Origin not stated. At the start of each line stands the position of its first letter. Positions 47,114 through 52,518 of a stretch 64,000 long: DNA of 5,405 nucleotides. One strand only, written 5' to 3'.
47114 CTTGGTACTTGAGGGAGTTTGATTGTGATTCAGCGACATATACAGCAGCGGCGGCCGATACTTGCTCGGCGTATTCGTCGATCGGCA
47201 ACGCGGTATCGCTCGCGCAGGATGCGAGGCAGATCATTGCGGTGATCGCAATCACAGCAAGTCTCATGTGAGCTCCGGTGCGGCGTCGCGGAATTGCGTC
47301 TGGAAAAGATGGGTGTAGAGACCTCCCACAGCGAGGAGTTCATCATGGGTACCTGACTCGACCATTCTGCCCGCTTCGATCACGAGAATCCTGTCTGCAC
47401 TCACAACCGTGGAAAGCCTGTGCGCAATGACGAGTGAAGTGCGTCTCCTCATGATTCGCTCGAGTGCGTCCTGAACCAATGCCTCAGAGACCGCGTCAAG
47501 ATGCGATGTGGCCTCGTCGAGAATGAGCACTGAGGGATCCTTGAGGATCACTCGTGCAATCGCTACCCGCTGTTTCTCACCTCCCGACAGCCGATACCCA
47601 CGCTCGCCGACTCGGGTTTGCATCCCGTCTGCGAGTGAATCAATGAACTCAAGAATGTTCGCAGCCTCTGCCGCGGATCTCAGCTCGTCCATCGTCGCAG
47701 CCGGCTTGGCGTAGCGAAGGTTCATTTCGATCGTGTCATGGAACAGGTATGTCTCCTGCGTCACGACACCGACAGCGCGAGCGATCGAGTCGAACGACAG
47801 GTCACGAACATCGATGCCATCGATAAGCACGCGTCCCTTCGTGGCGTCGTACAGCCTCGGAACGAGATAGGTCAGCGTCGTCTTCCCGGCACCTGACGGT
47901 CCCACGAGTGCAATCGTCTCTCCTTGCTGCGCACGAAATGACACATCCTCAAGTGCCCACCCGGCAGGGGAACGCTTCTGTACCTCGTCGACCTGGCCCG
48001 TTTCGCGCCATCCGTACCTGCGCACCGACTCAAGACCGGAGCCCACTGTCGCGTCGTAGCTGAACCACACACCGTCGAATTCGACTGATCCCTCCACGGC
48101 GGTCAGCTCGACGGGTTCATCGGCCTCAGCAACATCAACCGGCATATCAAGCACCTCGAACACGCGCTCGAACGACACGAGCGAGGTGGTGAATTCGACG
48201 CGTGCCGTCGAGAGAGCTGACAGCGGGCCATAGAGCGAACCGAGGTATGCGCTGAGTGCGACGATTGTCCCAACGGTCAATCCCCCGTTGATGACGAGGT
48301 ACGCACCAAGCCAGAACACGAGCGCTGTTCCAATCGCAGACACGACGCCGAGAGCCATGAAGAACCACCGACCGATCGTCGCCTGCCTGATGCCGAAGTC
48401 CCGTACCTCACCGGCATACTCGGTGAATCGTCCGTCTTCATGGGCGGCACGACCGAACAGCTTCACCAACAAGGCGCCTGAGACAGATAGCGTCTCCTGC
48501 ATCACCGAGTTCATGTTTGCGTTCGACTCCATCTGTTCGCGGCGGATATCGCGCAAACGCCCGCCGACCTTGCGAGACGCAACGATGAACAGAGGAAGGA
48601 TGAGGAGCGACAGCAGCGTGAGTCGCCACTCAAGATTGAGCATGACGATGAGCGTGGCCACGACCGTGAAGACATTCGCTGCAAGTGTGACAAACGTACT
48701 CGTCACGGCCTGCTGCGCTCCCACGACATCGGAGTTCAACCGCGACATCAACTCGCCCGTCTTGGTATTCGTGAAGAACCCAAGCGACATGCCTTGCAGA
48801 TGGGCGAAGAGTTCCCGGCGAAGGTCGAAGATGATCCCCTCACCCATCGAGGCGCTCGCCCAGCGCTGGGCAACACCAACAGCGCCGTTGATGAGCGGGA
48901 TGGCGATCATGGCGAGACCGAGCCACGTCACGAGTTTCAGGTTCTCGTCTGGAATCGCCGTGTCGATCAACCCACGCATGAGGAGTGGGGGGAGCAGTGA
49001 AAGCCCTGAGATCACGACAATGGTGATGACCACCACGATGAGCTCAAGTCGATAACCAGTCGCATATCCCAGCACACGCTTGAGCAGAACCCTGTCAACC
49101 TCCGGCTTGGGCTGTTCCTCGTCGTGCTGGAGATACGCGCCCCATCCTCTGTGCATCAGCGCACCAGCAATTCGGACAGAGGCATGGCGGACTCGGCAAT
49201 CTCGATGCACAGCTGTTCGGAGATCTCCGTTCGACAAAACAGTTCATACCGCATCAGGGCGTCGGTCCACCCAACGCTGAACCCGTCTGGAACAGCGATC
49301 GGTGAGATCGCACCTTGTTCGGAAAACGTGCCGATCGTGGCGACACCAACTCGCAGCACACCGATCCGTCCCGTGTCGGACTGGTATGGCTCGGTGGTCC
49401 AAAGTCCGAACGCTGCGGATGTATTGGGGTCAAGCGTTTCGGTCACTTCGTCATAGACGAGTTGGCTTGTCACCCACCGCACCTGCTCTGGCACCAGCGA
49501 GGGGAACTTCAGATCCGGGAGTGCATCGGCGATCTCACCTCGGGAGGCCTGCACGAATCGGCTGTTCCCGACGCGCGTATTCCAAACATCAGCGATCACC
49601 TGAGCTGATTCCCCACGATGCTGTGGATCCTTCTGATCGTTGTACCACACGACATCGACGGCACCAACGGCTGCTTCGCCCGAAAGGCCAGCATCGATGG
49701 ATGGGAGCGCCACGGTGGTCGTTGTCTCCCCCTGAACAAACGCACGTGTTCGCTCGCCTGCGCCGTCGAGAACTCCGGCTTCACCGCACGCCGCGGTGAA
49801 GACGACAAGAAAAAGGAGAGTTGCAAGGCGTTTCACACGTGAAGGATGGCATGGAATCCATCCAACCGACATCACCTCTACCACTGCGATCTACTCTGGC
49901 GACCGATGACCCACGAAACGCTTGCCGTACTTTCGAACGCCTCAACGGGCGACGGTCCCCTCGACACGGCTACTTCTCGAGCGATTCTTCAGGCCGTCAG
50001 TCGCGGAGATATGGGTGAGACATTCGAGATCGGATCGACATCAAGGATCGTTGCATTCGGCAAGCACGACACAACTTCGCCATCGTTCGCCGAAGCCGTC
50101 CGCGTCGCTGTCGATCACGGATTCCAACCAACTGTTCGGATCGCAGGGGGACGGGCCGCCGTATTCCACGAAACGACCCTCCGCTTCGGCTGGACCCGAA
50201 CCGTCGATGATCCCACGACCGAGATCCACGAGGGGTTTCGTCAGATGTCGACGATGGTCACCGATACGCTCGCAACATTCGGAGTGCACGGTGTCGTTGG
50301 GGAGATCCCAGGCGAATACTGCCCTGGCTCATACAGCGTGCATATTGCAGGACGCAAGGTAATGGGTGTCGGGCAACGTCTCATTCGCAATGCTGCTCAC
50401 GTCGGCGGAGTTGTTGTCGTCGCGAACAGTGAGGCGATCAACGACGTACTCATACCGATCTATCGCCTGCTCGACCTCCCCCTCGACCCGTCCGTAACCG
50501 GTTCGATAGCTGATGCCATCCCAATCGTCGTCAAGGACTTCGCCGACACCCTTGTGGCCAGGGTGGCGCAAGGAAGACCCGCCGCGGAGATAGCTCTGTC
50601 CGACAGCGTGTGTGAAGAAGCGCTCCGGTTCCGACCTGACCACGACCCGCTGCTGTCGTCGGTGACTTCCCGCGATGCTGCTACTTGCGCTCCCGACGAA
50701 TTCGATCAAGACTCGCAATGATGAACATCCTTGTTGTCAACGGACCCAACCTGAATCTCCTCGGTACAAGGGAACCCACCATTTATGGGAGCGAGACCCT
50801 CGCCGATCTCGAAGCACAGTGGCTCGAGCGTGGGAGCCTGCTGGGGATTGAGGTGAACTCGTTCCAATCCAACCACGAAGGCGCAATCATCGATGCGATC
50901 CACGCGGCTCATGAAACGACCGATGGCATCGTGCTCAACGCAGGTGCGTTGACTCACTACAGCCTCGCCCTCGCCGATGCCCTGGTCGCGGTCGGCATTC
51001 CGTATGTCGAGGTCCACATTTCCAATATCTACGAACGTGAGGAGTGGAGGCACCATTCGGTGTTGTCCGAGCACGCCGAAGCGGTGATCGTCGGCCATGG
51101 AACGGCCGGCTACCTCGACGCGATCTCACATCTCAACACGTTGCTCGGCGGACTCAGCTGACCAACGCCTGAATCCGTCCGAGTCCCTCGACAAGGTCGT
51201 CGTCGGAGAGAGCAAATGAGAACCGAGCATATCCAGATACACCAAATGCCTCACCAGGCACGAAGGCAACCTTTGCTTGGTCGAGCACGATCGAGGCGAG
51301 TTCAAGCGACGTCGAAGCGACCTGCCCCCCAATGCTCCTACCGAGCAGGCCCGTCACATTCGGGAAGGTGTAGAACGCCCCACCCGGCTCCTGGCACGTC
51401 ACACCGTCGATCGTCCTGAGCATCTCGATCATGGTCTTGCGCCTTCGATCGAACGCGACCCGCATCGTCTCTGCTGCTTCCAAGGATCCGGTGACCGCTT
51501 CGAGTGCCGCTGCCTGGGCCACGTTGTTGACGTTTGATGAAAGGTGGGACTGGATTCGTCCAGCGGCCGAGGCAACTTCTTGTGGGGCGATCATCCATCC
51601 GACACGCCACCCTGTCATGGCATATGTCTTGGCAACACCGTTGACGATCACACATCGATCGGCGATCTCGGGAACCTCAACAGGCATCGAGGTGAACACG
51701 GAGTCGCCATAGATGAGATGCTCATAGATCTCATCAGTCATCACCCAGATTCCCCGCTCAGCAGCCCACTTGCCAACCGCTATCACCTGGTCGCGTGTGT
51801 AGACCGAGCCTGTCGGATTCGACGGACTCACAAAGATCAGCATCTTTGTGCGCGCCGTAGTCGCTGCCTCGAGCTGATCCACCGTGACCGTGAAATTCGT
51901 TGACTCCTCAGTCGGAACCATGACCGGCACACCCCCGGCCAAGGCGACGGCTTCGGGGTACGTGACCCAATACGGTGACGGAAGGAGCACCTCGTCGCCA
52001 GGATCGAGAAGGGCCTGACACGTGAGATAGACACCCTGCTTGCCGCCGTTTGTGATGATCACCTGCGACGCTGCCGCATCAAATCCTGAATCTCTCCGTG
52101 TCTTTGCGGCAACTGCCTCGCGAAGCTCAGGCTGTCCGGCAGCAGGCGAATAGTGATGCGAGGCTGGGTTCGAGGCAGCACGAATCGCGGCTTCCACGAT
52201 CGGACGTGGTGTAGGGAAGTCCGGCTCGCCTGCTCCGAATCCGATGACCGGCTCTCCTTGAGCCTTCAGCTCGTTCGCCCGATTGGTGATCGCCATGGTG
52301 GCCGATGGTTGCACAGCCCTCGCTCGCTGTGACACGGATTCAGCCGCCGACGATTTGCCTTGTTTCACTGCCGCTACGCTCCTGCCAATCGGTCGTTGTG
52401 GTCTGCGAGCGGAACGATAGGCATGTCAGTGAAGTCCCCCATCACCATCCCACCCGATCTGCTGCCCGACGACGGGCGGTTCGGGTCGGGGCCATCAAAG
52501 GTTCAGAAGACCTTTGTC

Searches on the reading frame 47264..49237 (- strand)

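Call 57: search_protein_families(library=pfam, proteins=[window:47264-49237:-], max_evalue=0.00001)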
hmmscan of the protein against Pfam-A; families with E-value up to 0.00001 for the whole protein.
window:47264-49237:- (657 aa): 2 families
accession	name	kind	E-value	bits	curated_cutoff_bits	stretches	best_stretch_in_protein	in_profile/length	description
PF00664.28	ABC_membrane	-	1.4e-52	179.5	28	1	66-339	1-274/274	ABC transporter transmembrane region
PF00005.33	ABC_tran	-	9.7e-32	110.9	25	1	429-578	1-137/137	ABC transporter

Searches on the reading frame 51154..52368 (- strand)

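Call 57: search_protein_families(library=pfam, proteins=[window:51154-52368:-], max_evalue=0.00001)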
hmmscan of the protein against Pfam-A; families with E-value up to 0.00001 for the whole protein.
window:51154-52368:- (404 aa): 2 families
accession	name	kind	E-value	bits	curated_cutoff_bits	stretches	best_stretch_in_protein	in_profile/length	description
PF00155.27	Aminotran_1_2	-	2.7e-73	247.7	19.7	1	40-399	2-361/361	Aminotransferase class I and II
PF01041.23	DegT_DnrJ_EryC1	-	4.2e-07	30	19.8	1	102-212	41-145/360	DegT/DnrJ/EryC1/StrS aminotransferase family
